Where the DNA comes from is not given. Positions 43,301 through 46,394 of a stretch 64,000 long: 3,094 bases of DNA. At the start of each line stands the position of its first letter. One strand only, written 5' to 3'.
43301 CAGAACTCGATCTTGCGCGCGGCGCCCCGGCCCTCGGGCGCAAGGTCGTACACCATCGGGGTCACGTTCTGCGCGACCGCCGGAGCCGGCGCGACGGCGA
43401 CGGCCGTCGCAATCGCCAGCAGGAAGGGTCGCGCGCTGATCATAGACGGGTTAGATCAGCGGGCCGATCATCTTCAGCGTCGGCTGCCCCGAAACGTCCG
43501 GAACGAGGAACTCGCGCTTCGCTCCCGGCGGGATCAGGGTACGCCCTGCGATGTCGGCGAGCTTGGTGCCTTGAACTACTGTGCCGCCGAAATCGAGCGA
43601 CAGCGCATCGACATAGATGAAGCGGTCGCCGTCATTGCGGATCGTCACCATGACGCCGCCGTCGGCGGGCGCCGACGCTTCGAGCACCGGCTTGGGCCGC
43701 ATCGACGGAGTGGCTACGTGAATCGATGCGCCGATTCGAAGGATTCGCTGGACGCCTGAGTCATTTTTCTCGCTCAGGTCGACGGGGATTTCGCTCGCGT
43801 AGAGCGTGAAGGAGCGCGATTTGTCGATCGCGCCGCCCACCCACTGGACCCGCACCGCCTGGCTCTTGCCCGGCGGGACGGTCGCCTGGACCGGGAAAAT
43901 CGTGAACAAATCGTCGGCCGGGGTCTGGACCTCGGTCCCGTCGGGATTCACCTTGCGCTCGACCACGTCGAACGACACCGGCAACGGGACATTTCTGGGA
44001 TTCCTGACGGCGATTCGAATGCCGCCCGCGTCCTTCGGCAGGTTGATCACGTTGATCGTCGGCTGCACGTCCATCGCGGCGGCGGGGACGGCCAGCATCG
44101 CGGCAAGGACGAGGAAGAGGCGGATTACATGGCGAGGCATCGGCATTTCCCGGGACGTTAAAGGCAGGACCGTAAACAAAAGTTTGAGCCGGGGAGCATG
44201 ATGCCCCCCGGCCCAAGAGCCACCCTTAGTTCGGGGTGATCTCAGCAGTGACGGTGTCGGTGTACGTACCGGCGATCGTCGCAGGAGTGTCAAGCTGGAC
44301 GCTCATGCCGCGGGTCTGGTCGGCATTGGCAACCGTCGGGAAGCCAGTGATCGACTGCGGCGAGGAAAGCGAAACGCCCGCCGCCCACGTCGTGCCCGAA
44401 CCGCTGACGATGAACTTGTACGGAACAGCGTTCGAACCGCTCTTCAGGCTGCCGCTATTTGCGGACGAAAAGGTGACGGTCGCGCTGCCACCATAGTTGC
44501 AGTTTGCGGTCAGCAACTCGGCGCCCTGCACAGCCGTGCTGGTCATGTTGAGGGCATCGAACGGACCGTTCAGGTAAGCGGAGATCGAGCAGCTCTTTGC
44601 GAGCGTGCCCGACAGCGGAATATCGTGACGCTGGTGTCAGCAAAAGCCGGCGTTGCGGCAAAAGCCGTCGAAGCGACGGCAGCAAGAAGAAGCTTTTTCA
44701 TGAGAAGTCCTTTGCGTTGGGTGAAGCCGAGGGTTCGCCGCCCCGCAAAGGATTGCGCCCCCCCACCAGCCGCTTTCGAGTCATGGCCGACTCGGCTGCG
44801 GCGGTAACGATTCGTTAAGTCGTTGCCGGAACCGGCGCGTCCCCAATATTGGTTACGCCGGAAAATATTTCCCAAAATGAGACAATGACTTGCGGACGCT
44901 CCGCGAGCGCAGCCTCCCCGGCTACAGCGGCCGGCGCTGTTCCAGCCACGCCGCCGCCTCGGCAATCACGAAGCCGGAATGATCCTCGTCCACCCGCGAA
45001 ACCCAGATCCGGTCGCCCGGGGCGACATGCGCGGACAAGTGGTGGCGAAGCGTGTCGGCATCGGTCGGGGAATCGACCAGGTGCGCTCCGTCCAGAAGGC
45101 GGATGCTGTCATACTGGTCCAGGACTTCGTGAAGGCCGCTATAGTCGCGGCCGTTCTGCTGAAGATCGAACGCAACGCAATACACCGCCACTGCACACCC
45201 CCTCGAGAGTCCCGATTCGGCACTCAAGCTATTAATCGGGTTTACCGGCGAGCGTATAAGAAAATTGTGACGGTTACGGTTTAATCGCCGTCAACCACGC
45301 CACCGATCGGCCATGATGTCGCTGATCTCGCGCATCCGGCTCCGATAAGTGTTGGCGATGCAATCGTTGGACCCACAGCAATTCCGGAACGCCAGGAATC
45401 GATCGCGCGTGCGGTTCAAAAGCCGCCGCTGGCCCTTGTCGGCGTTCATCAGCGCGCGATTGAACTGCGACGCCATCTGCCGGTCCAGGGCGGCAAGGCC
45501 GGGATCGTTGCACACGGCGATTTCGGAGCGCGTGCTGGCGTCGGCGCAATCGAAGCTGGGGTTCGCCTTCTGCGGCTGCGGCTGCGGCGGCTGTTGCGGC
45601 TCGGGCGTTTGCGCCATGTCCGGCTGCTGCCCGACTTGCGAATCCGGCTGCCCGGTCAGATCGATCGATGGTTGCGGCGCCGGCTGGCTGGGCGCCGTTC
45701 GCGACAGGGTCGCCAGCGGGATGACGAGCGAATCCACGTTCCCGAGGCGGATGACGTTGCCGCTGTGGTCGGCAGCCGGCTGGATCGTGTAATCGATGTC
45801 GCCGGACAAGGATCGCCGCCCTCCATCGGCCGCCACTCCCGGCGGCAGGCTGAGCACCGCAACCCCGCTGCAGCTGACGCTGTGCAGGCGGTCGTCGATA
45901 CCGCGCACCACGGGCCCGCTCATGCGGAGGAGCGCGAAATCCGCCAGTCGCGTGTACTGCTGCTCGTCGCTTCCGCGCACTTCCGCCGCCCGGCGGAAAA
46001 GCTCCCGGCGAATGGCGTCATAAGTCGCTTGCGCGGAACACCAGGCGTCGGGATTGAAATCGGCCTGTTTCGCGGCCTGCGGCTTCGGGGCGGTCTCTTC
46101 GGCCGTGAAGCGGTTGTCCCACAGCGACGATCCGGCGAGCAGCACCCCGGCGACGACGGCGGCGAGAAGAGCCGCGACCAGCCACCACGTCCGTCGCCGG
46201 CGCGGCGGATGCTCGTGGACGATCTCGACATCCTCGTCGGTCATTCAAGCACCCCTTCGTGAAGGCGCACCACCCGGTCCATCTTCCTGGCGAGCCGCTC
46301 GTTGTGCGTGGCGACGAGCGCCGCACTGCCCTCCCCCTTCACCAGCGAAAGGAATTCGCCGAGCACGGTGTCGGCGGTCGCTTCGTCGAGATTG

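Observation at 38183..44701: Six-gene chaperone-usher pilus with two chaperones, a post-adhesin subunit and a convergent LuxR regulator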

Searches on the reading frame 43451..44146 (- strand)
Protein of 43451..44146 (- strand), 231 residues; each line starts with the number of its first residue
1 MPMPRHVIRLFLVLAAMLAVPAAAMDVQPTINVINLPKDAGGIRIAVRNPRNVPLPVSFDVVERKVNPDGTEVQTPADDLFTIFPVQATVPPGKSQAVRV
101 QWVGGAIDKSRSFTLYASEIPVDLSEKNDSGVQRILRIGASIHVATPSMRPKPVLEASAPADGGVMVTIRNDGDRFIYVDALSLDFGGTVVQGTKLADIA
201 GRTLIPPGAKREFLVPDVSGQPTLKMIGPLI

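Call 4: search_protein_families(library=pfam, proteins=[window:43451-44143:-], max_evalue=0.1)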
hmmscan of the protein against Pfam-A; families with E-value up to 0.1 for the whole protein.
window:43451-44143:- (230 aa): 1 family
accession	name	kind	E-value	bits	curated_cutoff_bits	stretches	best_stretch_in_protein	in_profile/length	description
PF00345.26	PapD_N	-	0.00032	21.1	23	1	32-134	8-111/126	Pili and flagellar-assembly chaperone, PapD N-terminal domain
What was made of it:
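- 43451..44146 (-): Chaperone 1 (229-231 aa), next to the pilin and slow-evolving. Inferred to be the private chaperone of the major pilin. PapD_N E=3.2e-4 (call 4).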

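Call 5: search_protein_families(library=ncbifam, proteins=[window:43451-44143:-], max_evalue=0.1)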
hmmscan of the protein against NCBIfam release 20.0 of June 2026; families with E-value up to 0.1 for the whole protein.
window:43451-44143:- (230 aa): 0 families

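Call 43: search_solved_structures(query=A5, max_evalue=10, show_alignments=1)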
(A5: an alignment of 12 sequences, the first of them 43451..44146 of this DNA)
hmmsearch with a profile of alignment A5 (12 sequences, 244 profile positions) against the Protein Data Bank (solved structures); distinct sequences matched with E-value up to 10: 11.
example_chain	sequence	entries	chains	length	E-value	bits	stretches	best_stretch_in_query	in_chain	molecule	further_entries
5d6h_A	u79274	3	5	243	0.00014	24.6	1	39-142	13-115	CsuC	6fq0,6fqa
6fjy_A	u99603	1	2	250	0.00016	24.5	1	39-142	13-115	CsuC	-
5dfk_A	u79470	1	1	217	0.017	17.8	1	46-156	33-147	Probable fimbrial chaperone EcpB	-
8hqu_A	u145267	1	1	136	0.085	15.5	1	76-107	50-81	Vesicle-associated membrane protein-associated protein SCS2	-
6lp4_A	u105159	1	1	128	0.12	15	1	76-107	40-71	Vesicle-associated membrane protein-associated protein SCS2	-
8hs7_A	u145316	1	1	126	0.13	15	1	76-107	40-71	Vesicle-associated membrane protein-associated protein SCS2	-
2co6_B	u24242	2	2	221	0.19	14.4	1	46-134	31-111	PUTATIVE FIMBRIAE ASSEMBLY CHAPERONE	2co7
4i3g_A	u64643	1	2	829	0.48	13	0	174-218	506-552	Beta-glucosidase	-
1a5k_B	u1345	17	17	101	0.95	12.1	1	36-111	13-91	UREASE (BETA SUBUNIT) | UREASE BETA SUBUNIT | Urease subunit beta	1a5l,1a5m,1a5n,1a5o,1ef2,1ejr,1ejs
1fwa_B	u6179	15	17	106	0.96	12.1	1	36-111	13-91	UREASE | UREASE (BETA CHAIN) | Urease subunit beta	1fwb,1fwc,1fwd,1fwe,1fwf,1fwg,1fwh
4ayf_A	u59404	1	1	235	1.6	11.3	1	40-107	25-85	CHAPERONE PROTEIN CAF1M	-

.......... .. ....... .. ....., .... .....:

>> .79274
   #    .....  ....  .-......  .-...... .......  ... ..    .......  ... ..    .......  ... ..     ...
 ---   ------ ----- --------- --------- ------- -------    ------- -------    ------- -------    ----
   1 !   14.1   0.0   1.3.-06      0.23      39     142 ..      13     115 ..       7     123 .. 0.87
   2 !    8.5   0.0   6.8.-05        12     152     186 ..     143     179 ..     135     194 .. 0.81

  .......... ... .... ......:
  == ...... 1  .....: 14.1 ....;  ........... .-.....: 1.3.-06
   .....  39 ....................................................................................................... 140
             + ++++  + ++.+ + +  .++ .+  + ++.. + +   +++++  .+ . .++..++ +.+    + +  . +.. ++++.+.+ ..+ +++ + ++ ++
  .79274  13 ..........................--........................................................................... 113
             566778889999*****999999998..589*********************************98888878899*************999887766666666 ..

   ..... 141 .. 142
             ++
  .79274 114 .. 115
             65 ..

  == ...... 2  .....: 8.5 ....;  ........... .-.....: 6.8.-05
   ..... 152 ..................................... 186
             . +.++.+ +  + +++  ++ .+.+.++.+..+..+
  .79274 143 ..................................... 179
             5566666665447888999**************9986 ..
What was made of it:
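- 43451..44146 (-): The chaperone profile A5 has CsuC as its best solved-structure hit at E=1.4e-4 (call 43).
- On Archaic (sigma) chaperone-usher pili, Csu/CupE type: The profile's best solved-structure hit is CsuC (1.4e-4), ahead of EcpB (0.017) and the classical SafB and Caf1M (call 43).
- PapD_N in both chaperones (call 4); the chaperone profile's best solved-structure hit is CsuC (call 43). EcpB is the second-best solved-structure hit of the chaperone profile (call 43). CsuC beats EcpB by about 100-fold in E-value (call 43).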

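Call 71: find_homologous_proteins(query=window:43451-44146:-, max_evalue=0.001)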
Query window:43451-44146:- (231 aa): 64 proteins with E <= 0.001 among 741 candidates.
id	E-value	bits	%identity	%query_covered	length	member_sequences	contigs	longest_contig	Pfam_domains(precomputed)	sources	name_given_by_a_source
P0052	9.0e-143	492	100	99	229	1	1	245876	-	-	-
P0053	1.3e-99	351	71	99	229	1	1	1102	-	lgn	-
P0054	2.0e-97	343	73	88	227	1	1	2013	PF00345.27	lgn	-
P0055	3.9e-97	343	72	97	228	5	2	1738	-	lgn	-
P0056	4.7e-95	336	69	97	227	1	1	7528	PF00345.27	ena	-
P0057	1.5e-94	334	73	90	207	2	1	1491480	-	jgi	jgi:P pilus assembly chaperone PapD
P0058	6.6e-93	329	73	88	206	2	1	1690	-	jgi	jgi:P pilus assembly chaperone PapD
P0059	4.6e-92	326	71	94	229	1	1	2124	PF00345.27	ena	-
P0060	7.5e-92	325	63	98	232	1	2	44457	PF00345.27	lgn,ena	-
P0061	2.1e-88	314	65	97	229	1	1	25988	-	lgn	-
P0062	1.3e-83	298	66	87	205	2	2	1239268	-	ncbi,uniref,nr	ncbi:molecular chaperone [Sphingomonas arenae]|uniref:fimbrial biogenesis chaperone n=1 Tax=Sphingom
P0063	3.0e-83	297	62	96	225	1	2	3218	PF00345.27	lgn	-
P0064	4.8e-83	296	61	97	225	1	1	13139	PF00345.27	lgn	-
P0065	1.5e-82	295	64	90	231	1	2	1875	-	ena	-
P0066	7.5e-82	293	63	91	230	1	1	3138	-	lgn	-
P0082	6.5e-68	247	54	94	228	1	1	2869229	PF00345.27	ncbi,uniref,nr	ncbi:fimbria/pilus periplasmic chaperone [Sphingomonas changnyeongensis]|uniref:Fimbria/pilus peripl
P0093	2.8e-64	235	52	97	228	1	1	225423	PF00345.27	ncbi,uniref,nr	ncbi:fimbrial biogenesis chaperone [Microbulbifer guangxiensis]|uniref:fimbrial biogenesis chaperone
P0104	1.9e-60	223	51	95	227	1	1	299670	PF00345.27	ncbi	ncbi:hypothetical protein GCM10027343_24630 [Noviherbaspirillum agri]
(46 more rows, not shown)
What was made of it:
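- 43451..44146 (-): There are 64 homologue clusters, 63 of them at 47% identity or more, including gamma- and betaproteobacteria (call 71).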

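Call 73: find_encoding_contigs(protein=P0093, flank=8000, max_places=1)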
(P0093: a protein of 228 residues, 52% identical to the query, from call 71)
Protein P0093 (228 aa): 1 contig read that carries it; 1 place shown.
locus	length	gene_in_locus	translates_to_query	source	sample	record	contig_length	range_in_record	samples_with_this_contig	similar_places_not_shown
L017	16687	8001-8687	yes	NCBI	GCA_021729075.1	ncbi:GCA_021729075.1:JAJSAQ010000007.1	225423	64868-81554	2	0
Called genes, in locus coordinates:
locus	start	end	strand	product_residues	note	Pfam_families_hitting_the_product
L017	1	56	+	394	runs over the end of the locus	PF13393:tRNA-synt_His, PF27460:HisZ_C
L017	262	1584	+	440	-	PF00709:Adenylsucc_synt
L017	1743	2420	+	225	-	PF03006:HlyIII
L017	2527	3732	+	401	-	PF13406:SLT_2, PF01471:PG_binding_1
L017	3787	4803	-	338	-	PF24827:AstE_AspA_cat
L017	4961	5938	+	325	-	PF12224:Amidoligase_2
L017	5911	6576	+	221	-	PF07722:Peptidase_C26, PF00117:GATase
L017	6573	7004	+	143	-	PF09335:VTT_dom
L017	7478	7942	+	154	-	-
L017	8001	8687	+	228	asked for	PF00345:PapD_N (weak)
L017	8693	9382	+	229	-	-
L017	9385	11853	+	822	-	PF00577:Usher (weak)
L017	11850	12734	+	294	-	-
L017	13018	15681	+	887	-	PF00311:PEPcase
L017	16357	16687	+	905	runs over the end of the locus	PF08206:OB_RNB, PF17876:CSD2, PF00773:RNB, PF00575:S1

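Call 74: find_encoding_contigs(protein=P0104, flank=8000, max_places=1)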
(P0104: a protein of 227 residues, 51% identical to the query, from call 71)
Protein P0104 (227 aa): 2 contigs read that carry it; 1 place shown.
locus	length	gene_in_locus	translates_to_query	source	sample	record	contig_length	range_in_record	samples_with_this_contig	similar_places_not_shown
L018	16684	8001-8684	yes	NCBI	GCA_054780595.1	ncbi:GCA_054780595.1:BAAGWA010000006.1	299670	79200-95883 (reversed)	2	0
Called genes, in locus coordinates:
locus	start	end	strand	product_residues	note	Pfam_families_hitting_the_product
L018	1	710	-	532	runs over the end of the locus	PF00082:Peptidase_S8, PF01483:P_proprotein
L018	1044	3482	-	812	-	PF07859:Abhydrolase_3, PF20434:BD-FAE, PF00070:Pyr_redox (faint), PF00743:FMO-like, PF01266:DAO (faint), PF07992:Pyr_redox_2, PF13450:NAD_binding_8, PF13738:Pyr_redox_3, +2 more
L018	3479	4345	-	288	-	PF00106:adh_short, PF08659:KR, PF13561:adh_short_C2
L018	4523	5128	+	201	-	PF00440:TetR_N, PF13972:TetR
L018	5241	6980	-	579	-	PF12729:4HB_MCP_1, PF00672:HAMP, PF00015:MCPsignal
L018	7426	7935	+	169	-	-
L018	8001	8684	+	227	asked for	PF00345:PapD_N (weak)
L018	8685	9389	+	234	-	-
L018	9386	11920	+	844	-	-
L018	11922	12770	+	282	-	-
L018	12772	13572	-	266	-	PF04545:Sigma70_r4 (weak), PF00196:GerE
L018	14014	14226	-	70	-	-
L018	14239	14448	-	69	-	-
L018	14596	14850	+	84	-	-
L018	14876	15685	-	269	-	PF00106:adh_short, PF08659:KR, PF13561:adh_short_C2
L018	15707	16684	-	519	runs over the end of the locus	PF00501:AMP-binding, PF13193:AMP-binding_C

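Call 75: find_encoding_contigs(protein=P0082, flank=8000, max_places=1)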
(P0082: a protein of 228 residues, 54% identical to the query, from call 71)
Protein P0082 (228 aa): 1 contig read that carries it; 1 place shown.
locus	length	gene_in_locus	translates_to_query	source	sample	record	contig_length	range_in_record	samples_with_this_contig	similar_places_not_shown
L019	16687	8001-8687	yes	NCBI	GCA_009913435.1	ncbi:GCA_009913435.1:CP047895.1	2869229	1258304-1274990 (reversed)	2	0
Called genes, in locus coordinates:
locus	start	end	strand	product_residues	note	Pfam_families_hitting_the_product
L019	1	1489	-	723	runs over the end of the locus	PF07676:PD40 (faint), PF26549:Tricorn_N (faint), PF26550:Tricorn_2nd, PF14684:Tricorn_C1, PF14685:PDZ_Tricorn, PF03572:Peptidase_S41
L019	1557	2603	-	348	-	PF26549:Tricorn_N, PF26550:Tricorn_2nd (weak), PF07676:PD40 (faint)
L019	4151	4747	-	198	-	PF00196:GerE, PF09862:DUF2089 (weak)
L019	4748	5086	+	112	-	-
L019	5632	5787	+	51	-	-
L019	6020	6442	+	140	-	PF00196:GerE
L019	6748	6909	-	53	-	-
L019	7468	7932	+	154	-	-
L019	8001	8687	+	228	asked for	PF00345:PapD_N (weak)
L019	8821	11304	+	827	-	-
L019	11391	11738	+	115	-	-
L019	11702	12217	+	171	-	-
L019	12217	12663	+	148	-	-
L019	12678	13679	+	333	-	PF13280:WYL, PF25583:WCX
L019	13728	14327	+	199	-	PF00196:GerE (weak)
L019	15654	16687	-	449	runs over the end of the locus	PF05787:PhoX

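Call 78: search_protein_families(library=pfam, proteins=[L017:8693-9382:+, L018:8685-9389:+, L017:11850-12734:+, L018:11922-12770:+, L018:12772-13572:-, L017:7478-7942:+, L018:7426-7935:+, L017:9385-11853:+, L018:9386-11920:+], max_evalue=0.1)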
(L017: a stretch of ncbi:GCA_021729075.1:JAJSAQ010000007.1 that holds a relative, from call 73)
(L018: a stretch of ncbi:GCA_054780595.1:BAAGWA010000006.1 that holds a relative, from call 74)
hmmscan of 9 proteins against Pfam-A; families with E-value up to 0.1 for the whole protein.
L017:8693-9382:+ (229 aa): 2 families
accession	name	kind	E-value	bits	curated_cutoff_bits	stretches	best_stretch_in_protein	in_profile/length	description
PF22067.2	Cep192_D3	-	0.0048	17.4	27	1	25-96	6-70/99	Cep192 domain 3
PF16392.11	DUF5001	-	0.035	14.6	23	1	44-93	8-58/86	Ig-like domain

L018:8685-9389:+ (234 aa): 1 family
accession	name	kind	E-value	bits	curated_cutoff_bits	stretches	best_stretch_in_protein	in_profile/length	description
PF22867.1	YoaL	-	0.098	13.2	27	0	24-61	8-45/52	Protein YoaL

L017:11850-12734:+ (294 aa): 0 families

L018:11922-12770:+ (282 aa): 1 family
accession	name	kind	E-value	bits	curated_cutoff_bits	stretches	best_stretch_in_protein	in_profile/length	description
PF05229.21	SCPU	-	0.042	14.6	22.4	0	110-134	113-137/138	Spore Coat Protein U domain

L018:12772-13572:- (266 aa): 6 families
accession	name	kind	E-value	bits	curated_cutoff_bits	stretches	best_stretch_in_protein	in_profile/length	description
PF00196.25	GerE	-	1.8e-16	59.9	23.5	1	196-248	3-55/57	Bacterial regulatory proteins, luxR family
PF04545.22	Sigma70_r4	-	7.9e-06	25.7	24.1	1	193-238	2-48/50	Sigma-70, region 4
PF08281.18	Sigma70_r4_2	-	0.0003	20.8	25.7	1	193-238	8-54/54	Sigma-70, region 4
PF13384.12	HTH_23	-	0.02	15.1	24.6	1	201-233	8-40/50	Homeodomain-like domain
PF09862.15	DUF2089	-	0.03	14.4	33.4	1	218-240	24-46/47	Domain of unknown function (DUF2089)-HTH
PF04967.18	HTH_10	-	0.047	13.9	23.1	1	214-238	27-51/53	HTH DNA binding domain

L017:7478-7942:+ (154 aa): 1 family
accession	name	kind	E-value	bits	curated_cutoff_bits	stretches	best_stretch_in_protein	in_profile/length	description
PF05229.21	SCPU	-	6.2e-05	23.8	22.4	1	34-149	12-137/138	Spore Coat Protein U domain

L018:7426-7935:+ (169 aa): 1 family
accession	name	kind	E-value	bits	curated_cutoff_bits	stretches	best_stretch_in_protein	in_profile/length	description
PF05229.21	SCPU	-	2.5e-05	25.1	22.4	1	44-164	8-137/138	Spore Coat Protein U domain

L017:9385-11853:+ (822 aa): 2 families
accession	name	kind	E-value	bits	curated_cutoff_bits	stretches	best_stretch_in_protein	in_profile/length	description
PF00577.26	Usher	-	6.6e-07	29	27.1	1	279-706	96-526/549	Outer membrane usher protein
PF13620.12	CarboxypepD_reg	-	0.00014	22.6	32.3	1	736-791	1-54/82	Carboxypeptidase regulatory-like domain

L018:9386-11920:+ (844 aa): 2 families
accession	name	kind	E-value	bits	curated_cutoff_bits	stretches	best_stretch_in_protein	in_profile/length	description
PF00577.26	Usher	-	1e-09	38.2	27.1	1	302-742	97-539/549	Outer membrane usher protein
PF13620.12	CarboxypepD_reg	-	9.5e-05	23.1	32.3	1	783-814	23-54/82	Carboxypeptidase regulatory-like domain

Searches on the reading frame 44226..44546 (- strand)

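Call 4: search_protein_families(library=pfam, proteins=[window:44226-44546:-], max_evalue=0.1)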
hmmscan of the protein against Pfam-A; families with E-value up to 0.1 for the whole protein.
window:44226-44546:- (106 aa): 1 family
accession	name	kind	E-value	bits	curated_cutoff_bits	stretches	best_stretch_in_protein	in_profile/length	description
PF05229.21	SCPU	-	0.00029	21.6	22.4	1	3-101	34-137/138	Spore Coat Protein U domain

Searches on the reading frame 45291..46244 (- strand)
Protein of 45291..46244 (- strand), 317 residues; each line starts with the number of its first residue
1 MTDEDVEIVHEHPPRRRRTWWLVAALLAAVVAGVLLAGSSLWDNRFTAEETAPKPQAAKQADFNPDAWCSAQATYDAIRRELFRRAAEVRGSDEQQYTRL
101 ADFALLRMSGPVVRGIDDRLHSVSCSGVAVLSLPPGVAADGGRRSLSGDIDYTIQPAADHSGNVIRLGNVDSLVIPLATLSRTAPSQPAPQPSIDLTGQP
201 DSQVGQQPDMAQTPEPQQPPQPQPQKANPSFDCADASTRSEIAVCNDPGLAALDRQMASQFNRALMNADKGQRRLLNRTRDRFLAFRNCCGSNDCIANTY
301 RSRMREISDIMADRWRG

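Call 4: search_protein_families(library=pfam, proteins=[window:45291-46244:-], max_evalue=0.1)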
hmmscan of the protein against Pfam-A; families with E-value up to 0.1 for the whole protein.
window:45291-46244:- (317 aa): 0 families

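Call 5: search_protein_families(library=ncbifam, proteins=[window:45291-46244:-], max_evalue=0.1)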
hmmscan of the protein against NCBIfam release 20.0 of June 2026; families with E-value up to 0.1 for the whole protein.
window:45291-46244:- (317 aa): 3 families
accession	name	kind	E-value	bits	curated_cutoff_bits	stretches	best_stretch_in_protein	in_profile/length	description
NF038083.1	CU044_5270_fam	subfamily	0.00059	19.7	100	1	12-64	19-72/284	CU044_5270 family protein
NF052375.1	antisigma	equivalog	0.0066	16.5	100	1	12-60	76-119/217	anti-sigma factor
NF049887.1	A1S_1983_colist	equivalog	0.053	13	150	1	229-307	30-106/216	A1S_1983 family putative colistin resistance protein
